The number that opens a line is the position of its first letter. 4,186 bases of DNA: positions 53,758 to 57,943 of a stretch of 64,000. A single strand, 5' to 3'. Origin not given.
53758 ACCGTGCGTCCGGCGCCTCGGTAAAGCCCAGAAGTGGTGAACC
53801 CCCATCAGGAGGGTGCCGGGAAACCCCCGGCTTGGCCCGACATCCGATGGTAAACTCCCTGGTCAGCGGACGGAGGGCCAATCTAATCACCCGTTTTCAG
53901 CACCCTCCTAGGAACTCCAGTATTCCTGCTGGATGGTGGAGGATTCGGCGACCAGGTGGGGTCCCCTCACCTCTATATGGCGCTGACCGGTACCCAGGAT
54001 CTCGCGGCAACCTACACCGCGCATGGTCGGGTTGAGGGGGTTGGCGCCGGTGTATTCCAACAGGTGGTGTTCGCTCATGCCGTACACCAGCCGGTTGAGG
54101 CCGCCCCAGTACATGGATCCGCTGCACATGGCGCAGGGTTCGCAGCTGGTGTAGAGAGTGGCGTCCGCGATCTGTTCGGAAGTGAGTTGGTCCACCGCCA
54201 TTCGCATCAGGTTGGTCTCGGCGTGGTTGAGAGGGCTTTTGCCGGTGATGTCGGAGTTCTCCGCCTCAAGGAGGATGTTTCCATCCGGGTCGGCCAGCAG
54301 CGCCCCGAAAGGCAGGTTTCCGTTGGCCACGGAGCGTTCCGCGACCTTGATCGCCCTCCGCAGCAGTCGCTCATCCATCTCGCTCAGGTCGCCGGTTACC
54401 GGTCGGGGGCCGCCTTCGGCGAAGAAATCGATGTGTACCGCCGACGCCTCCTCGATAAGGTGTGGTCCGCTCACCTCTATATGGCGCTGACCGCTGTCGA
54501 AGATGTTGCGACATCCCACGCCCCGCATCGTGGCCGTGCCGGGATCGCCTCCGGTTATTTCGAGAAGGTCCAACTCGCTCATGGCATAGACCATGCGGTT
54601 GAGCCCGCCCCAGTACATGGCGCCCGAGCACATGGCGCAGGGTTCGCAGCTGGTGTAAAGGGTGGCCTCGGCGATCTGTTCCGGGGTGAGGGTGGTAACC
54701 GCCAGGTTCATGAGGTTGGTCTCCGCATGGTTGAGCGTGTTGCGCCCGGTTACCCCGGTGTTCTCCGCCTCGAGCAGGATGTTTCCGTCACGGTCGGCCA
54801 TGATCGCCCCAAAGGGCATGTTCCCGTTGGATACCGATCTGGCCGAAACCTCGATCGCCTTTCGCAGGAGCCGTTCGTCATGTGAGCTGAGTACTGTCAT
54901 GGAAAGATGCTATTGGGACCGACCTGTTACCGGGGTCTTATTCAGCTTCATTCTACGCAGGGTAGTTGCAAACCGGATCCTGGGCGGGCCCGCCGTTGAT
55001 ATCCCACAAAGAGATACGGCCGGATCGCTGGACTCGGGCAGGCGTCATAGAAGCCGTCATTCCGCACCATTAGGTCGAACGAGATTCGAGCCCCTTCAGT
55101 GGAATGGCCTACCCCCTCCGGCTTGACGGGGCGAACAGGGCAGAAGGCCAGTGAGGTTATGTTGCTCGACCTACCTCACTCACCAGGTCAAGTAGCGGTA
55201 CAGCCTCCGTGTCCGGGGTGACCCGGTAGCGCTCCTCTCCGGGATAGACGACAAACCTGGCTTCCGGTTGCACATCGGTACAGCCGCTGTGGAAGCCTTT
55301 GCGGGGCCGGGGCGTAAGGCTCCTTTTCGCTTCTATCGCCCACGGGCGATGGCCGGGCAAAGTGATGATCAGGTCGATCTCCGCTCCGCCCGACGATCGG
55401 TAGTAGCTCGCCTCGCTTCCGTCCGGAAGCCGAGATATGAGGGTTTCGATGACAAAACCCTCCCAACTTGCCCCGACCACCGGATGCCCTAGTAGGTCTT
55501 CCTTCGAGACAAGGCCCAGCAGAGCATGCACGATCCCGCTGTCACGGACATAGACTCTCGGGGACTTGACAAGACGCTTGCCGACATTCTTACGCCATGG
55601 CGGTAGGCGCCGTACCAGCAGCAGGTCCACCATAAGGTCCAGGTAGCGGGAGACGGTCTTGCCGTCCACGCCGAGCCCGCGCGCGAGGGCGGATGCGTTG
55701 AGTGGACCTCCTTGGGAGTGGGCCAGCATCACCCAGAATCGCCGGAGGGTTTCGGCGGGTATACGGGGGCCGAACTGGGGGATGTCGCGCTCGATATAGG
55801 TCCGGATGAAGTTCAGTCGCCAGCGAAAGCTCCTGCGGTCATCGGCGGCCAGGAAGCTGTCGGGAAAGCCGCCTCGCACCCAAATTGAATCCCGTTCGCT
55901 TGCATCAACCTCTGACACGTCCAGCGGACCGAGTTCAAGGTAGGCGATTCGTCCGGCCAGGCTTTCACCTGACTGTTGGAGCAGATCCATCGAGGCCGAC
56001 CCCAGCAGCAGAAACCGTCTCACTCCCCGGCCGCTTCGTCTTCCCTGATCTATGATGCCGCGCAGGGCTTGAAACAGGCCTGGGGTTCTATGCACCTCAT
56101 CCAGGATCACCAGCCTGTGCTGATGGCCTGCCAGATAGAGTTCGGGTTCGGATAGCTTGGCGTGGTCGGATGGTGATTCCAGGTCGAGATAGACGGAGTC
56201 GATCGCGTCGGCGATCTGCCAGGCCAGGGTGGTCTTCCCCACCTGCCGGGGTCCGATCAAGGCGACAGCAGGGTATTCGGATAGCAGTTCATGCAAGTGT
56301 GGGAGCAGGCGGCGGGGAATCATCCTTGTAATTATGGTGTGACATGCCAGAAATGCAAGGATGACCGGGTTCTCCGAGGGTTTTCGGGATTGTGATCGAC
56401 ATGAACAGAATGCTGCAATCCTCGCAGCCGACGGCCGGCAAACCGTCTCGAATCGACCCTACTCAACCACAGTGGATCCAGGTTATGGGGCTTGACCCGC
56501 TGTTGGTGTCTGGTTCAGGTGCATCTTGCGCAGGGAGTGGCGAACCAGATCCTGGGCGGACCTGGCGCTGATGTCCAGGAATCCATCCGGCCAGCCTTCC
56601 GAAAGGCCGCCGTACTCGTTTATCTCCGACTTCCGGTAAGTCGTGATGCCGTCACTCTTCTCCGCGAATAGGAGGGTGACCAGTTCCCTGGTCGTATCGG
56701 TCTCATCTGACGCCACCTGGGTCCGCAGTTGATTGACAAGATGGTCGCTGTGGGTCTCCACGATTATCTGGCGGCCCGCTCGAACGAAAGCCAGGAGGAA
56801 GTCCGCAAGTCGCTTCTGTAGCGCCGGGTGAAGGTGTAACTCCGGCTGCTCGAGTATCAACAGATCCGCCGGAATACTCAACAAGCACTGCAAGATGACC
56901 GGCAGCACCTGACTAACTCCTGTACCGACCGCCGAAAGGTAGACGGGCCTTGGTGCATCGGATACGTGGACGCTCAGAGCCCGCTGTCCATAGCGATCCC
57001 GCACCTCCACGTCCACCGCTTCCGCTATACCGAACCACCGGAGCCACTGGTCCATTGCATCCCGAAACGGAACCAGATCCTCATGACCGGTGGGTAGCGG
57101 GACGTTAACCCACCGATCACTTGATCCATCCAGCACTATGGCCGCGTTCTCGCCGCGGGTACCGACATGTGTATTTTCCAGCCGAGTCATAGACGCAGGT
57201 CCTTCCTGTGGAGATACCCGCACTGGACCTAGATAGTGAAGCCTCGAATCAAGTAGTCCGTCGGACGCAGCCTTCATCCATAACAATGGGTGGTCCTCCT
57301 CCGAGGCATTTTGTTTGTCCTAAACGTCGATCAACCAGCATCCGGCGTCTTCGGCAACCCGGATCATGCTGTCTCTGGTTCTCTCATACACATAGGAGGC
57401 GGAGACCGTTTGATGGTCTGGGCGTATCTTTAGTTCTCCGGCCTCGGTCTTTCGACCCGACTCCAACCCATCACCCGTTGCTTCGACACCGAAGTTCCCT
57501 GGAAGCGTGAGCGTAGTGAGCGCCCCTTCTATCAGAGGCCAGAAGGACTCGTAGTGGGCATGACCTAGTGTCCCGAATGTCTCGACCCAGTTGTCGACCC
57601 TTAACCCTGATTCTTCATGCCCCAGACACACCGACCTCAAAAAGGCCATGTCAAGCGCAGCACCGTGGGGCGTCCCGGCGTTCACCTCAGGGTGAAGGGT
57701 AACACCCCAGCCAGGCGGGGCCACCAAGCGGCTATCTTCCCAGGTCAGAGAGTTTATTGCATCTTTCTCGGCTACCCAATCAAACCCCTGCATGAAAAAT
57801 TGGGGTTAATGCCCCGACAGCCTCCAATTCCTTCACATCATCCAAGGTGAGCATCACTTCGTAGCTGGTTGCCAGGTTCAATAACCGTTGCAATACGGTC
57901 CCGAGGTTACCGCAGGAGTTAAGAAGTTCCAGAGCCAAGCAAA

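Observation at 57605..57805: Undescribed MITE family (about 200 bp, 16-20 bp TIRs, 4-bp YTRA target duplications) with six copies in 64 kb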

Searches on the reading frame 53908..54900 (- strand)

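Call 79: search_protein_families(library=pfam, proteins=[window:53908-54900:-])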
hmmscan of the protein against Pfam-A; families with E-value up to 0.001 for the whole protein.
window:53908-54900:- (330 aa): 10 families
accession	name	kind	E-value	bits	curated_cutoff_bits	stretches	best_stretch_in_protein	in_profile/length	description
PF00383.29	dCMP_cyt_deam_1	-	8e-44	148.1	25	2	174-275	2-102/102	Cytidine and deoxycytidylate deaminase zinc-binding region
PF14437.12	MafB19-deam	-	1.2e-29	103.5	27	2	176-278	3-104/142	MafB19-like deaminase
PF14439.12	Bd3614-deam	-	5.9e-17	62.1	38.5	2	200-264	12-75/113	Bd3614-like deaminase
PF18750.7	SNAD4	-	7.5e-11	42.6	27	2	54-95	29-71/130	Secreted Novel AID/APOBEC-like Deaminase 4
PF08210.17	APOBEC_N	-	5.6e-10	39.9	25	1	53-96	42-86/170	APOBEC-like N-terminal domain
PF18778.7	NAD1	-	3.7e-09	37.4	27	0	49-96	41-91/175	Novel AID APOBEC clade 1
PF18772.7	APOBEC2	-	2.5e-07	31.3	26.8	0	47-94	39-88/175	APOBEC2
PF18782.7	NAD2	-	9.1e-07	29.6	27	0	52-94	49-93/179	Novel AID APOBEC clade 2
PF18769.7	APOBEC1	-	4.6e-05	24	27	0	51-94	11-56/101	APOBEC1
PF18774.7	APOBEC4_like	-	6.1e-05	23.4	26.7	0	219-262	29-71/131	APOBEC4-like -AID/APOBEC-deaminase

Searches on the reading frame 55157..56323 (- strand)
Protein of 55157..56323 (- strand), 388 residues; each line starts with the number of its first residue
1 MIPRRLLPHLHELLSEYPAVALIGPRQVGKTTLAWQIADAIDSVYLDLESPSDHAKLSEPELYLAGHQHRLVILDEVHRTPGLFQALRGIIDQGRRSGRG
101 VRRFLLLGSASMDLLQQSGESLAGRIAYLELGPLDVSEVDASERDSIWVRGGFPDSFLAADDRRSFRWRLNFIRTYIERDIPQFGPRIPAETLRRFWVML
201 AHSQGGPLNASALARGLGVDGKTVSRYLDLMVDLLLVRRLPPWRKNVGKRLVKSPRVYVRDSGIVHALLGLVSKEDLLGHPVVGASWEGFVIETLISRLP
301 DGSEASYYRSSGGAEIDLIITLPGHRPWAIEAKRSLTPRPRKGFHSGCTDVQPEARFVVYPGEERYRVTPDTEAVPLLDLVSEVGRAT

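Call 79: search_protein_families(library=pfam, proteins=[window:55157-56323:-])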
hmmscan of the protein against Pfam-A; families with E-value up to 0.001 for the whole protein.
window:55157-56323:- (388 aa): 3 families
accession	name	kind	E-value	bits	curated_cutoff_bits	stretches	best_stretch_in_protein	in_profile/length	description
PF13635.12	DUF4143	-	1.2e-45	155.5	28.1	1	178-334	1-159/160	Domain of unknown function (DUF4143)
PF13173.12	AAA_14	-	5.4e-25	88.3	27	1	18-139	3-128/129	AAA domain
PF12802.13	MarR_2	-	0.00089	19.8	27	0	200-239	14-52/61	MarR family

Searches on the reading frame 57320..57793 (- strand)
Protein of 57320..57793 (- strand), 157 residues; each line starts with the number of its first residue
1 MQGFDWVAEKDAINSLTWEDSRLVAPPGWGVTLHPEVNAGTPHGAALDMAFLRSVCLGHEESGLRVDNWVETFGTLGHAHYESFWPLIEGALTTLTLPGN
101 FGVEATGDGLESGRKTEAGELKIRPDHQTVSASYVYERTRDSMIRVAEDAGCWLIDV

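Call 14: search_protein_families(library=pfam, proteins=[window:57320-57793:-])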
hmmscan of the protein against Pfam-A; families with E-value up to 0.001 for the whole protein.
window:57320-57793:- (157 aa): 0 families
